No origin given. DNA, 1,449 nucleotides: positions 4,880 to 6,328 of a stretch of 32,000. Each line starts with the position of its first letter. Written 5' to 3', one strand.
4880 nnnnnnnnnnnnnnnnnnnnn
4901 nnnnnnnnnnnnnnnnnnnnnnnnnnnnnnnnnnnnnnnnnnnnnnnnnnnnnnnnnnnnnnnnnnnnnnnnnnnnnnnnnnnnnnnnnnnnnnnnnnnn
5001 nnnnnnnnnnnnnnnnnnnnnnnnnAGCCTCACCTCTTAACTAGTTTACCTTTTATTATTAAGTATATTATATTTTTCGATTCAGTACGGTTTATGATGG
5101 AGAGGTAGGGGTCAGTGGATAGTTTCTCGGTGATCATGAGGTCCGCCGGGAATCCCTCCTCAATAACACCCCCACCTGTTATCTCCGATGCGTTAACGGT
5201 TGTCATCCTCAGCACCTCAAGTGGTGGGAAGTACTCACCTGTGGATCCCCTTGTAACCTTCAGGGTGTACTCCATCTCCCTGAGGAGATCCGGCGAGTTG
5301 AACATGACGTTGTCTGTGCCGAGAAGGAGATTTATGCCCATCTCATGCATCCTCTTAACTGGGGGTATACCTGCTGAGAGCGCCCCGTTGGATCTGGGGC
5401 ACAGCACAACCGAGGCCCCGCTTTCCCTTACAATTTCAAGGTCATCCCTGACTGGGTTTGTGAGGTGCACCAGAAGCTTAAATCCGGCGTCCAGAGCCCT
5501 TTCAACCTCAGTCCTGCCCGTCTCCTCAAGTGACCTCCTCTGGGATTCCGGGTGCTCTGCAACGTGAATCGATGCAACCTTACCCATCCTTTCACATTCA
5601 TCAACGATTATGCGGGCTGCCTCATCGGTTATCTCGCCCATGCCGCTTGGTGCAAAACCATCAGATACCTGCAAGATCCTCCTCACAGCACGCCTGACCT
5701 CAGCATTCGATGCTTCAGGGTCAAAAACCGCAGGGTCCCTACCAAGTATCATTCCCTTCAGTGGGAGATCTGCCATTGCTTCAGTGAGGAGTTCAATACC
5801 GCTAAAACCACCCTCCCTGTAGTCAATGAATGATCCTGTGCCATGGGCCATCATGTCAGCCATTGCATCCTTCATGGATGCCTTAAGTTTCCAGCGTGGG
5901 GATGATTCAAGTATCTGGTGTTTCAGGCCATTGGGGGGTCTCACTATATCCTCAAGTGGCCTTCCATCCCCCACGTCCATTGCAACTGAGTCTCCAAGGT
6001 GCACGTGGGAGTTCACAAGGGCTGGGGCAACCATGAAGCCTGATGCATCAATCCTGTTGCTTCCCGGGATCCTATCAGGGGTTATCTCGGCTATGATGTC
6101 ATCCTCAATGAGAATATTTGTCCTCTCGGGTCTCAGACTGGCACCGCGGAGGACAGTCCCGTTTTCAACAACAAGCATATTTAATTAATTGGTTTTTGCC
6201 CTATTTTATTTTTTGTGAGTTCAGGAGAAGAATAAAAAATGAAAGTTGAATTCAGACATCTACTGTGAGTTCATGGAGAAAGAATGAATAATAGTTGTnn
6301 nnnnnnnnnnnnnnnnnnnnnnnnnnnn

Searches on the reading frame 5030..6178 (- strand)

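Call 62: search_protein_families(library=ncbifam, proteins=[window:5030-6178:-], max_evalue=0.00001)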
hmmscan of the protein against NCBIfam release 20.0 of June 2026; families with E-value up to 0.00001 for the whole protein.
window:5030-6178:- (382 aa): 24 families
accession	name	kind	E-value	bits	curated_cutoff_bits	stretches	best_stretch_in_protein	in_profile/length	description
NF005552.0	PRK07213.1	equivalog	1.9e-149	497.8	294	1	1-377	1-379/382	chlorohydrolase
NF006252.0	PRK08393.1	equivalog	1.2e-24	87.1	617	1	2-367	3-377/424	N-ethylammeline chlorohydrolase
NF004701.0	PRK06038.1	equivalog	2.8e-22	79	609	1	3-367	7-380/432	N-ethylammeline chlorohydrolase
NF006549.0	PRK09045.1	equivalog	1.4e-21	76.7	540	1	19-349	29-377/444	TRZ/ATZ family hydrolase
NF005540.0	PRK07203.1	equivalog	1e-20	73.8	444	1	183-357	202-384/444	putative aminohydrolase SsnA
NF006056.0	PRK08204.1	subfamily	3.7e-20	72.1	391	2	159-382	170-417/449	hypothetical protein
NF009059.0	PRK12393.1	equivalog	1.9e-18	66.4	543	1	238-351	277-395/460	amidohydrolase family protein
NF005557.0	PRK07228.1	equivalog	2.8e-18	65.9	522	1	238-374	255-406/445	5'-deoxyadenosine deaminase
NF004995.0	PRK06380.1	subfamily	3.1e-17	62.7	567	1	4-379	5-397/418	metal-dependent hydrolase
TIGR03314.1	Se_ssnA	subfamily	3.2e-16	59.2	455.5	1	183-355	201-381/441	putative selenium metabolism protein SsnA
NF006681.0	PRK09229.1-2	equivalog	1.4e-15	57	362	1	170-351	199-387/451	formimidoylglutamate deiminase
NF006055.0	PRK08203.1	equivalog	2.3e-14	52.8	532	1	203-350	234-390/455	8-oxoguanine deaminase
TIGR02967.1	guan_deamin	equivalog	4.7e-13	48.9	375.4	1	244-367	251-377/401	guanine deaminase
NF006269.1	PRK08418.1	equivalog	4.2e-11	42.2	320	1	234-378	256-405/408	aminofutalosine deaminase family hydrolase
NF012037.0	PRK15493.1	equivalog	4.1e-10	39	779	1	181-365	196-385/435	bifunctional S-methyl-5'-thioadenosine deaminase/S-adenosylhomocysteine deaminase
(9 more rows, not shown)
